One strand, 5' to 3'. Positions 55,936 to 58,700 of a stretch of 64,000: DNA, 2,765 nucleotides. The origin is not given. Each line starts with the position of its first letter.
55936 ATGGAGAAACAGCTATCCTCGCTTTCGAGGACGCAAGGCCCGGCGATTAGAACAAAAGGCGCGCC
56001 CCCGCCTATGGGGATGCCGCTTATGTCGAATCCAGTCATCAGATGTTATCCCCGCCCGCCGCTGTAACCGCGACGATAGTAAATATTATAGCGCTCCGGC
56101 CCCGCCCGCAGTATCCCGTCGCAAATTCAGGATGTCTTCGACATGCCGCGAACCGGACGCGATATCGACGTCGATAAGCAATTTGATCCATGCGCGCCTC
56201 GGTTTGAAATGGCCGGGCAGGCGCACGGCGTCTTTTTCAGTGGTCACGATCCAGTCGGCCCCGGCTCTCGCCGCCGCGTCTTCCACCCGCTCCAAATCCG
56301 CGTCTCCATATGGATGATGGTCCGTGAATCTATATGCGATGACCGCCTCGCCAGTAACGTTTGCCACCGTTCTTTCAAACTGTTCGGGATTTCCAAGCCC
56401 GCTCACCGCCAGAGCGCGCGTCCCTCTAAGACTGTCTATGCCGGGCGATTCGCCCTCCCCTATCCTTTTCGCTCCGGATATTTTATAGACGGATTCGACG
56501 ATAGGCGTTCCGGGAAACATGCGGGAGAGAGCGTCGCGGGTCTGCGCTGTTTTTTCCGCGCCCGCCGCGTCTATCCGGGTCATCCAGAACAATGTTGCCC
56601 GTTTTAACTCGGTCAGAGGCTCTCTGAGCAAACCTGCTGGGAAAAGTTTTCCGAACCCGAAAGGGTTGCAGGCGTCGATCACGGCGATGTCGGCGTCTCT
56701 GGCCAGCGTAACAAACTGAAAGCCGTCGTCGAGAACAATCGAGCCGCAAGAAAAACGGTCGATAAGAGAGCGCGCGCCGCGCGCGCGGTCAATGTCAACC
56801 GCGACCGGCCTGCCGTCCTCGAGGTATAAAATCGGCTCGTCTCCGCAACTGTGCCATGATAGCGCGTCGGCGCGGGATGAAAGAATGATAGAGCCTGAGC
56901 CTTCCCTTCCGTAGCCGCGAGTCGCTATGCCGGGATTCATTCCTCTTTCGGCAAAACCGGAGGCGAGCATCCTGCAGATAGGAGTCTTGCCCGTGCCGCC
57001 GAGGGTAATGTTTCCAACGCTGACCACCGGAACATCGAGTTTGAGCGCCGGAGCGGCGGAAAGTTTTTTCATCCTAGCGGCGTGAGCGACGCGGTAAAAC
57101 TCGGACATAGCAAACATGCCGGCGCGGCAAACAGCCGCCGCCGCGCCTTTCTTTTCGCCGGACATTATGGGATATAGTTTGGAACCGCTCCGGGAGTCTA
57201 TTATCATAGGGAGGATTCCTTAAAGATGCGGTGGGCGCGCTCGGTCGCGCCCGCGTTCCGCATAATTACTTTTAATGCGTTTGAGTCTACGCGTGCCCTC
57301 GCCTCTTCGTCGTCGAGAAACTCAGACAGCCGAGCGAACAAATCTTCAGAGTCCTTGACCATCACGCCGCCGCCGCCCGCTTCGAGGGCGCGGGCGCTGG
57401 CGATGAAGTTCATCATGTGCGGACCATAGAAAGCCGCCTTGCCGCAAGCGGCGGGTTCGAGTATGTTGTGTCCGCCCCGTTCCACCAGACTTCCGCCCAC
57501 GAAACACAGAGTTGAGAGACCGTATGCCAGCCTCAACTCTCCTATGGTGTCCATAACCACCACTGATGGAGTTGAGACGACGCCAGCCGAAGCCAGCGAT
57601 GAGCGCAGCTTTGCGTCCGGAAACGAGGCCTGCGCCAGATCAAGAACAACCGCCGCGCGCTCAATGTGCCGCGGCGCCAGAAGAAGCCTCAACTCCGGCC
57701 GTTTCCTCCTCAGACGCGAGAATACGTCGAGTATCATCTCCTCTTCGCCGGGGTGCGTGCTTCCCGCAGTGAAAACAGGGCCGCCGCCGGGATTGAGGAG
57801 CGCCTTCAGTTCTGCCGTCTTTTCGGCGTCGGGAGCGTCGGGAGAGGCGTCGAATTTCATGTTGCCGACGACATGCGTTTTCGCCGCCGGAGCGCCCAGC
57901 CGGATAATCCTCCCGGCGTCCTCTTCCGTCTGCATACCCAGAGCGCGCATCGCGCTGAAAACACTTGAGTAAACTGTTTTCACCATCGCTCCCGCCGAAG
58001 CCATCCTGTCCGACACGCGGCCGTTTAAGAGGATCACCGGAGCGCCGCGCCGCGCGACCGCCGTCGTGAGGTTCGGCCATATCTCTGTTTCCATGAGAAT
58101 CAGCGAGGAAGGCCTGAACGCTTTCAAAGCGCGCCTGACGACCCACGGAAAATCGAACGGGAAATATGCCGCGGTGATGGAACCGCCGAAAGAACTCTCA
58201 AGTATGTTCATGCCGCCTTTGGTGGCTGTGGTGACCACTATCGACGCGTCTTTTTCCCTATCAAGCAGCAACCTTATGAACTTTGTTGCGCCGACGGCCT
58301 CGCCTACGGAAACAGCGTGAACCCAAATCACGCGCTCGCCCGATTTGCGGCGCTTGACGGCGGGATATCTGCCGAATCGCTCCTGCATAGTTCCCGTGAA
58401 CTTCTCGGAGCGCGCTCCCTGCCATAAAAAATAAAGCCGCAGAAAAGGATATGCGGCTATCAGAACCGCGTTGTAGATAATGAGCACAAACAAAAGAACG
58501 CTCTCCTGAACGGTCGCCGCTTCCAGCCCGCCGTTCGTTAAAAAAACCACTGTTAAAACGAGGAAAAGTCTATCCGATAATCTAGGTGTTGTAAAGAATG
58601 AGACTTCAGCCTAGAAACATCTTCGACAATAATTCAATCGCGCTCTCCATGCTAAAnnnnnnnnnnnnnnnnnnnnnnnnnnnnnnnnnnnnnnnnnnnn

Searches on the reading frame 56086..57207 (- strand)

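Call 9: search_protein_families(library=pfam, proteins=[window:56086-57207:-], max_evalue=0.05)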
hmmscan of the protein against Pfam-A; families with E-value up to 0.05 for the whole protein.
window:56086-57207:- (373 aa): 1 family
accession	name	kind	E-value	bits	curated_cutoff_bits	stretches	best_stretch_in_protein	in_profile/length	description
PF02606.20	LpxK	-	6.7e-75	252.6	27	1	33-353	7-316/328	Tetraacyldisaccharide-1-P 4'-kinase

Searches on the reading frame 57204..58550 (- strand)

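Call 9: search_protein_families(library=pfam, proteins=[window:57204-58550:-], max_evalue=0.05)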
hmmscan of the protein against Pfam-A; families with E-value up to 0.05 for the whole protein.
window:57204-58550:- (448 aa): 3 families
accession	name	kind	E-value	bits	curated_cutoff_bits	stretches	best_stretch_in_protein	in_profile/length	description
PF04413.22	Glycos_transf_N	-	1.1e-56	191.6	23.9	1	55-235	3-179/179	3-Deoxy-D-manno-octulosonic-acid transferase (kdotransferase)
PF13579.12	Glyco_trans_4_4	-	0.00037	21.3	29.7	1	130-230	55-157/158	Glycosyl transferase 4-like domain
PF00534.26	Glycos_transf_1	-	0.00074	19.5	26.4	1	347-427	93-171/172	Glycosyl transferases group 1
